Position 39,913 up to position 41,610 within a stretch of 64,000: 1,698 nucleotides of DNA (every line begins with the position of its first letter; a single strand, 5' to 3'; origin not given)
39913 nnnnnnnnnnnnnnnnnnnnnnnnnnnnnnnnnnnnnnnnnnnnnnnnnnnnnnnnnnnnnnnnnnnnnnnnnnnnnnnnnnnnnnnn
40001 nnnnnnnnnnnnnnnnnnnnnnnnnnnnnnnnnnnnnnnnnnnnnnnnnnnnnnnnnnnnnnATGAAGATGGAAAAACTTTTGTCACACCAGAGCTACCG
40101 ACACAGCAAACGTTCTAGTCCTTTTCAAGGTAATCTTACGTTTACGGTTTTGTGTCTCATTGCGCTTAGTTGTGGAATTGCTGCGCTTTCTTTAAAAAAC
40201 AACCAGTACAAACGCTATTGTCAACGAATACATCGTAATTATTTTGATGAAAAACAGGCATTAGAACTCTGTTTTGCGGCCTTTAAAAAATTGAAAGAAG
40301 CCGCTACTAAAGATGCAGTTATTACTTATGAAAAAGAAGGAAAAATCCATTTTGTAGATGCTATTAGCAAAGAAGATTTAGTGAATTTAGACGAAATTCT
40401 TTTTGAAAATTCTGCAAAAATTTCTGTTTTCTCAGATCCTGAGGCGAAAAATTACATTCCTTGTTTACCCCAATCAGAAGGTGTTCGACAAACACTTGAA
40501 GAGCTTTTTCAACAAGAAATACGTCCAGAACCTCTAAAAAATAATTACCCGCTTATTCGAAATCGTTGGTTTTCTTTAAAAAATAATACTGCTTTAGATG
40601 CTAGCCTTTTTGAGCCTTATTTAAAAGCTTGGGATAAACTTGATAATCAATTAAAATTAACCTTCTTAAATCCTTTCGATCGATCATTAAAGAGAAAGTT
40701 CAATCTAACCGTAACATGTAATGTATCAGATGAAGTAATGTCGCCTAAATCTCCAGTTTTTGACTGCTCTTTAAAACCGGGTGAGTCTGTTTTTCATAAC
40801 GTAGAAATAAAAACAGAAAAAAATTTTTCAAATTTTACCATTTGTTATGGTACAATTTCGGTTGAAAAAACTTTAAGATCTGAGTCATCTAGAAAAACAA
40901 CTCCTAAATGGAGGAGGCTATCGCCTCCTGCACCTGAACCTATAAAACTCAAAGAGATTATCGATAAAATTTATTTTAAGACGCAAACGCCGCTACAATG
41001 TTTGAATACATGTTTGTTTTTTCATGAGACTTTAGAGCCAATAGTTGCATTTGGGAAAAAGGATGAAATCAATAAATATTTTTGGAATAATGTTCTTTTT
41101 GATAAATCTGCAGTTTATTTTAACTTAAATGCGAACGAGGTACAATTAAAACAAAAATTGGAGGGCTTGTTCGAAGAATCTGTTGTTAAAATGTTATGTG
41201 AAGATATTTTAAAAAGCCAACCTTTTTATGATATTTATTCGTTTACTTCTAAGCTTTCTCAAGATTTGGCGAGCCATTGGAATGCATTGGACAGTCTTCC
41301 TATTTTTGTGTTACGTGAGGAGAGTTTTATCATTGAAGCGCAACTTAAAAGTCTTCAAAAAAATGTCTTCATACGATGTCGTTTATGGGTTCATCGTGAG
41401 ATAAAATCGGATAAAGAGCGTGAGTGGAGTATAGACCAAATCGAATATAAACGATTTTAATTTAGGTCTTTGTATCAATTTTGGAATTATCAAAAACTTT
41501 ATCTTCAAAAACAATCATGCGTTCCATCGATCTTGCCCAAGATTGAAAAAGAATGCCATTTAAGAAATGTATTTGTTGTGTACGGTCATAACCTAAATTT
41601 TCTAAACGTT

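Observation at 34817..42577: Minimal secretin island: PilD + two short divergent GspE/ComGA-like ATPases + secretin, without platform protein or canonical pilins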

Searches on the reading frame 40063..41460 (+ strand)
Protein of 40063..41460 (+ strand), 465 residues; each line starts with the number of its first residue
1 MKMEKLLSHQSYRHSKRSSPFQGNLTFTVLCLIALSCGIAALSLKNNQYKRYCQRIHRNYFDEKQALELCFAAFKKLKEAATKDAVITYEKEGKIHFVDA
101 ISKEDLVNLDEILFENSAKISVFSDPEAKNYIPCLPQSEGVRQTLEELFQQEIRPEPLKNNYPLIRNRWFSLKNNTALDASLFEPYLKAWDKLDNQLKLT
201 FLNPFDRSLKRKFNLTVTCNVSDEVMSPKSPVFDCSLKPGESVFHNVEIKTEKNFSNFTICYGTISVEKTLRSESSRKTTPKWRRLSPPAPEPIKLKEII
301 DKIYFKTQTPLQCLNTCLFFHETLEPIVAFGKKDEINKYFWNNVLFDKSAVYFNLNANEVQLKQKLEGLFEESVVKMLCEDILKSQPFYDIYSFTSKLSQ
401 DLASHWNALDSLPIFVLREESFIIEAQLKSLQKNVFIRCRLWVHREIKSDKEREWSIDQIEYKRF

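Call 4: search_protein_families(library=pfam, proteins=[window:40063-41460:+], max_evalue=0.01)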
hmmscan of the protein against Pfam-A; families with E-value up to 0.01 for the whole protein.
window:40063-41460:+ (465 aa): 0 families

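Call 5: search_protein_families(library=ncbifam, proteins=[window:40063-41460:+], max_evalue=0.01)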
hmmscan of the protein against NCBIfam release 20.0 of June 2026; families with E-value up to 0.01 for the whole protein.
window:40063-41460:+ (465 aa): 0 families

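Call 31: find_homologous_proteins(query=window:40063-41460:+, max_evalue=0.001)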
Query window:40063-41460:+ (465 aa): 11 proteins with E <= 0.001 among 6475 candidates.
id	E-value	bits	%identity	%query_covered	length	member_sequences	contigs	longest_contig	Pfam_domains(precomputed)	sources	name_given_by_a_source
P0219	0.0e+0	1043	99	100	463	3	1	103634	-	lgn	-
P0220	1.1e-208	712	68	100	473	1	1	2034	-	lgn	-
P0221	1.1e-203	695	66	100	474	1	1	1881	-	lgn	-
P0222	7.6e-202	689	67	100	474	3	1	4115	-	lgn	-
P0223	1.1e-201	689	66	100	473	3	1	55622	-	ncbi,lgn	ncbi:MAG: hypothetical protein ACLRFH_01535 [Opitutales bacterium]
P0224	1.5e-182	626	62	100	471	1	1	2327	-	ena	-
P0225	3.0e-138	480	65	70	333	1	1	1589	-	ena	-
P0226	5.7e-132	459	48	100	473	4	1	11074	-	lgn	-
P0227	4.3e-130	453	49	100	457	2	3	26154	-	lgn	-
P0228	3.8e-125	436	48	100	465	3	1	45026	-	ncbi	-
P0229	5.3e-124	433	61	70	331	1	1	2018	-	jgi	jgi:hypothetical protein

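Call 41: predict_structure(alignment_id=A1)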
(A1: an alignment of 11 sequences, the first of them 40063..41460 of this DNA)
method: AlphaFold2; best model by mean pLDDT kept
length: 465 residues; sequences in the alignment: 11
mean_pLDDT: 50.3   pTM: 0.36
mean pLDDT of the five models: 50.3, 47.6, 46.9, 45.8, 41.9
residues with pLDDT >= 90: 0; 70-90: 87; 50-70: 141; < 50: 237
segments of 3 or more residues with pLDDT < 50: 1-58, 82-118, 122-147, 152-159, 273-353, 387-393, 411-421, 449-452
pLDDT, mean of each block of 10 residues (from residue 1): 28 31 42 43 42 47 63 58 37 31 31 40 37 22 42 48 63 67 72 78 71 76 53 71 77 70 71 37 27 27 29 33 29 30 28 56 72 82 61 56 64 42 56 60 51 61 63
secondary structure, 60 per line:
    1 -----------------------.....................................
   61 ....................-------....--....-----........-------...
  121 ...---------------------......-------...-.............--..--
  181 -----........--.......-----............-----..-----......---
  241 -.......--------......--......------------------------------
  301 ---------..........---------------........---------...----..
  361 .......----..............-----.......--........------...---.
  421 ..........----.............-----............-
elements in order: H24-80 E88-91 E94-97 H103-110 E118-123 H145-150 H162-174 E186-193 E196-202 E208-219 E232-237 E242-248 E257-262 E265-270 H310-319 H335-342 E352-354 H359-367 H372-385 H391-397 H400-407 E414-416 E420-430 E435-447 E453-464
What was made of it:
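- Tried and rejected: AF2 of the 465-aa protein gave pLDDT 50 (call 41).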

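Call 49: fold_search(model_id=the predicted structure, library=pdb)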
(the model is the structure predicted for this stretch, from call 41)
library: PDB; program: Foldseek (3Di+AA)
matches with E <= 10: 666; with E <= 0.001: 0
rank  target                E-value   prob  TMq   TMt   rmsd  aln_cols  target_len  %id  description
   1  5wab_B                6.4e-03  0.98  0.13  0.10  14.8       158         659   14  Crystal Structure of Bifidobacterium adolescentis GH3 beta-glucosidase (released 2018-04-04)
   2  9lql_D                7.2e-03  0.98  0.14  0.09  12.0       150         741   17  Structure of STG-hydrolyzing beta-glucosidase 1 (PSTG1) complexed with heptyl 1-thio-beta-D-glucopyranoside (released 2026-02-04)
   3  5wab_C                7.2e-03  0.97  0.13  0.10  14.2       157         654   14  Crystal Structure of Bifidobacterium adolescentis GH3 beta-glucosidase (released 2018-04-04)
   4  5wab_A                9.1e-03  0.93  0.13  0.09  14.8       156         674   13  Crystal Structure of Bifidobacterium adolescentis GH3 beta-glucosidase (released 2018-04-04)
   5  6r5o_A                1.0e-02  0.99  0.14  0.09   6.1       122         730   16  The crystal structure the Glycoside Hydrolase BglX inactive mutant D286N from P. aeruginosa in complex with two glucos (released 2020-04-15)
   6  9lql_A                1.1e-02  0.97  0.14  0.09  11.9       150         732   17  Structure of STG-hydrolyzing beta-glucosidase 1 (PSTG1) complexed with heptyl 1-thio-beta-D-glucopyranoside (released 2026-02-04)
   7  8xrx_C                1.2e-02  0.97  0.12  0.08   7.1       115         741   12  The crystal structure of a GH3 enzyme CcBgl3B with glucose and gentiobiose (released 2024-04-10)
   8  9lql_C                1.4e-02  0.97  0.14  0.09  12.0       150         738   17  Structure of STG-hydrolyzing beta-glucosidase 1 (PSTG1) complexed with heptyl 1-thio-beta-D-glucopyranoside (released 2026-02-04)
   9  9lql_B                1.4e-02  0.97  0.14  0.09  12.0       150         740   17  Structure of STG-hydrolyzing beta-glucosidase 1 (PSTG1) complexed with heptyl 1-thio-beta-D-glucopyranoside (released 2026-02-04)
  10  1fg9_E                1.5e-02  0.99  0.14  0.30   5.0       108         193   10  3:1 COMPLEX OF INTERFERON-GAMMA RECEPTOR WITH INTERFERON-GAMMA DIMER (released 2000-08-11)
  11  5z9s_B                1.5e-02  0.97  0.13  0.09   7.1       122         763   14  Functional and Structural Characterization of a beta-Glucosidase Involved in Saponin Metabolism from Intestinal Bacter (released 2018-03-14)
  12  5wab_D                1.7e-02  0.95  0.13  0.09  11.0       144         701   14  Crystal Structure of Bifidobacterium adolescentis GH3 beta-glucosidase (released 2018-04-04)
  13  4i8d_A                1.8e-02  0.96  0.11  0.07   7.4       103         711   13  Crystal Structure of Beta-D-glucoside glucohydrolase from Trichoderma reesei (released 2012-12-19)
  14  5z9s_A                1.9e-02  0.96  0.12  0.08   7.6       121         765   14  Functional and Structural Characterization of a beta-Glucosidase Involved in Saponin Metabolism from Intestinal Bacter (released 2018-03-14)
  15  8xrx_D                2.1e-02  0.99  0.14  0.09   6.9       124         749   13  The crystal structure of a GH3 enzyme CcBgl3B with glucose and gentiobiose (released 2024-04-10)
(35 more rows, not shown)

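Call 57: search_protein_representatives(alignment_id=A1)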
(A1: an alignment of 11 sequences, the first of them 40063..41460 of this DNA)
Query: 11 sequences, 471 profile positions. Proteins with E-value up to 0.001 (for the whole library): 23; up to 1e-10: 20; up to 1e-30: 3. The best 23 are listed.
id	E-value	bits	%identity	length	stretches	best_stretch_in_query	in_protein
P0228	1.1e-216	736.5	-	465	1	1-471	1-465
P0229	1.9e-180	617.0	-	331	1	139-471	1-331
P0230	2.0e-40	155.4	-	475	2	50-242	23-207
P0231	1.7e-30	122.6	-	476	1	8-455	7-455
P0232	3.9e-30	121.4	-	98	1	110-189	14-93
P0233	2.6e-29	118.7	-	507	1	6-467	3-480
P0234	3.6e-26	108.4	-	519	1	15-446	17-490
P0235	1.0e-24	103.6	-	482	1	11-466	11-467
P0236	5.9e-24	101.1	-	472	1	48-441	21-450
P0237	1.5e-21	93.1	-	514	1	17-415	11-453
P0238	9.5e-21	90.5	-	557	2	17-194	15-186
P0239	9.8e-21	90.4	-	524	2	15-192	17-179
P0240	1.9e-20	89.5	-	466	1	10-406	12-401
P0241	3.0e-20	88.8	-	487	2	13-265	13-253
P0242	3.8e-20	88.5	-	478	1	12-468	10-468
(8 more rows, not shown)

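Call 59: search_protein_families(library=pfam, alignment_id=A3, max_evalue=0.01)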
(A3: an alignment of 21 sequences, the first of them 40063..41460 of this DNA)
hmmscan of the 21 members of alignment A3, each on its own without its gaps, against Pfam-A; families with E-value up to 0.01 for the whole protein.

A. member 1, window:40063-41460:+ (465 aa): 0 families

B. families by the number of members that match (of 21 scanned): 1 family
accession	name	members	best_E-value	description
PF17535.7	DUF5454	1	0.0096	Family of unknown function (DUF5454)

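Call 60: search_solved_structures(query=A3, max_evalue=1)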
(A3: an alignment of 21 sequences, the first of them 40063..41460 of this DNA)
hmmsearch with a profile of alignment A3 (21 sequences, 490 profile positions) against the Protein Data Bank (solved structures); distinct sequences matched with E-value up to 1: 0.
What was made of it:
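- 40063..41460 (+): 465-aa secretin partner (called 463 aa from 40069). N-terminal membrane helix with a GspK-like leader, a beta-sandwich and an alpha/beta C-terminal part. It overlaps the secretin gene end by about 50 nt. No Pfam, NCBIfam or PDB hit (calls 4, 5, 59, 60).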
